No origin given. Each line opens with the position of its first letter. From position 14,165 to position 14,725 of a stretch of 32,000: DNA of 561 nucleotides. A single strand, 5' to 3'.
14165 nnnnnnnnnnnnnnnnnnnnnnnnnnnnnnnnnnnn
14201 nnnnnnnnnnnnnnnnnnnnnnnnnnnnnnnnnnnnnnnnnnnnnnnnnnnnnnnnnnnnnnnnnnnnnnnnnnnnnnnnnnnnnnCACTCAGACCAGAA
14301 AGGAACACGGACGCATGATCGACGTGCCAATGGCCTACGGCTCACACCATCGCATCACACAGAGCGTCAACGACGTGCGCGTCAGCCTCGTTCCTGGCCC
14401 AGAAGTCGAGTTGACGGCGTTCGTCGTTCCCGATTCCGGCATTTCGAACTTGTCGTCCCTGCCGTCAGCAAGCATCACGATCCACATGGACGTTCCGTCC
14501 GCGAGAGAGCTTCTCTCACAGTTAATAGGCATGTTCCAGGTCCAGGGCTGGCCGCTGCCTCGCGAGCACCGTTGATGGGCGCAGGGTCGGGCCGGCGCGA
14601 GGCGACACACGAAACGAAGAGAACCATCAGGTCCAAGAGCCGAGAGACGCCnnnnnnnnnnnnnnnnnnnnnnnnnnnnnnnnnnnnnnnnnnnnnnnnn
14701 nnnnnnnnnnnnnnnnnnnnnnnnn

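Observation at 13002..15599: Compact four-gene cassette: HTH protein, Abi_C/HEPN protein, small ORF, TIR protein - candidate undescribed defence module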

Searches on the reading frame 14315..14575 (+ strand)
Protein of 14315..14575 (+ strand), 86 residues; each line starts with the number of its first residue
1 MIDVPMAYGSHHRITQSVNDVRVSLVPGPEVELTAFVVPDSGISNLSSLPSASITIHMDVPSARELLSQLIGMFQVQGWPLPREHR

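Call 5: search_protein_families(library=pfam, proteins=[window:14315-14575:+], max_evalue=1)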
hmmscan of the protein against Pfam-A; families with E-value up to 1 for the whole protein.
window:14315-14575:+ (86 aa): 0 families

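Call 6: search_protein_families(library=padloc, proteins=[window:14315-14575:+], max_evalue=1)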
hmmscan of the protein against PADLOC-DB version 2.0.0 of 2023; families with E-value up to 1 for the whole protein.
window:14315-14575:+ (86 aa): 0 families

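Call 12: search_protein_families(library=ncbifam, proteins=[window:14315-14575:+], max_evalue=0.1)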
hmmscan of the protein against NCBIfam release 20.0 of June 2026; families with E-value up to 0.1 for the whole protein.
window:14315-14575:+ (86 aa): 0 families

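Call 43: search_protein_representatives(protein=window:14315-14575:+)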
Query: 86 residues. Proteins with E-value up to 0.001 (for the whole library): 12; up to 1e-10: 3; up to 1e-30: 0. The best 12 are listed.
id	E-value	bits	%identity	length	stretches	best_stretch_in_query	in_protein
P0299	6.9e-19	83.6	52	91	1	3-84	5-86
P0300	4.2e-14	68.4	51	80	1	1-83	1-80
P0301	6.9e-12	61.3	43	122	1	1-84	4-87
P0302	1.2e-09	54.1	44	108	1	3-75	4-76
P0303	3.2e-09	52.8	27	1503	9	3-80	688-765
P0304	9.3e-09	51.3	57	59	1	1-55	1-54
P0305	1.0e-08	51.2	36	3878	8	6-60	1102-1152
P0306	1.7e-08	50.5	40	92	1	2-84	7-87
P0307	1.7e-08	50.5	47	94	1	3-84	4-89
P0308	8.6e-08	48.2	-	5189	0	-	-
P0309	3.2e-06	43.2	41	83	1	3-82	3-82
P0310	8.6e-05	38.7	42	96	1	2-83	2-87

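Call 74: search_dna_similar(query=window:14315-14575:+, collection=plasmids, mode=protein, max_evalue=0.001, max_rows=15)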
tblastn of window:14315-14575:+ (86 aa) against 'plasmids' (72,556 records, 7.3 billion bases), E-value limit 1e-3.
No match.

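Call 79: search_protein_families(library=pfam, proteins=[P0303], max_evalue=0.01)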
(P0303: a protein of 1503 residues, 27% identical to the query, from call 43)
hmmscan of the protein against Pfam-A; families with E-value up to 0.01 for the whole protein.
P0303 (1503 aa): 3 families
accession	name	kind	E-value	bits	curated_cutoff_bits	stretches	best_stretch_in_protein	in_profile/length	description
PF12949.13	HeH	-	1.3e-08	34.8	28.9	0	375-400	2-27/35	HeH/LEM domain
PF18642.6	IMPa_helical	-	3.2e-05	24.9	26.7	0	991-1010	4-23/109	Immunomodulating metalloprotease helical domain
PF06469.16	DUF1088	-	0.002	18.4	27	0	439-475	79-116/170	Neurobeachin-like, DUF1088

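Call 83: find_related_loci(query=window:14315-14575:+, collection=viral_contigs, flank=5000)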
Query window:14315-14575:+ (86 aa) in viral_contigs; peptide patterns used: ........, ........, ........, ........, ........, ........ (x = any residue, [..] = any of these).
91 stretches matched a pattern, but none encodes a relative of the query by tblastn (E <= 1e-3).

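Call 90: find_encoding_contigs(protein=P0299, flank=5000, max_places=4)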
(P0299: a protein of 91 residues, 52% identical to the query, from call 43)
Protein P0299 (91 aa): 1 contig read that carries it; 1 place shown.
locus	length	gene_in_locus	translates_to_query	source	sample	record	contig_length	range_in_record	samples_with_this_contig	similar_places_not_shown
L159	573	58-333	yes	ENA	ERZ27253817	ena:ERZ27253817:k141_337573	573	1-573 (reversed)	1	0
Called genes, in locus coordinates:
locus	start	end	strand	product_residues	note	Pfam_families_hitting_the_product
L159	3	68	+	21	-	?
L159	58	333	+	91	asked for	-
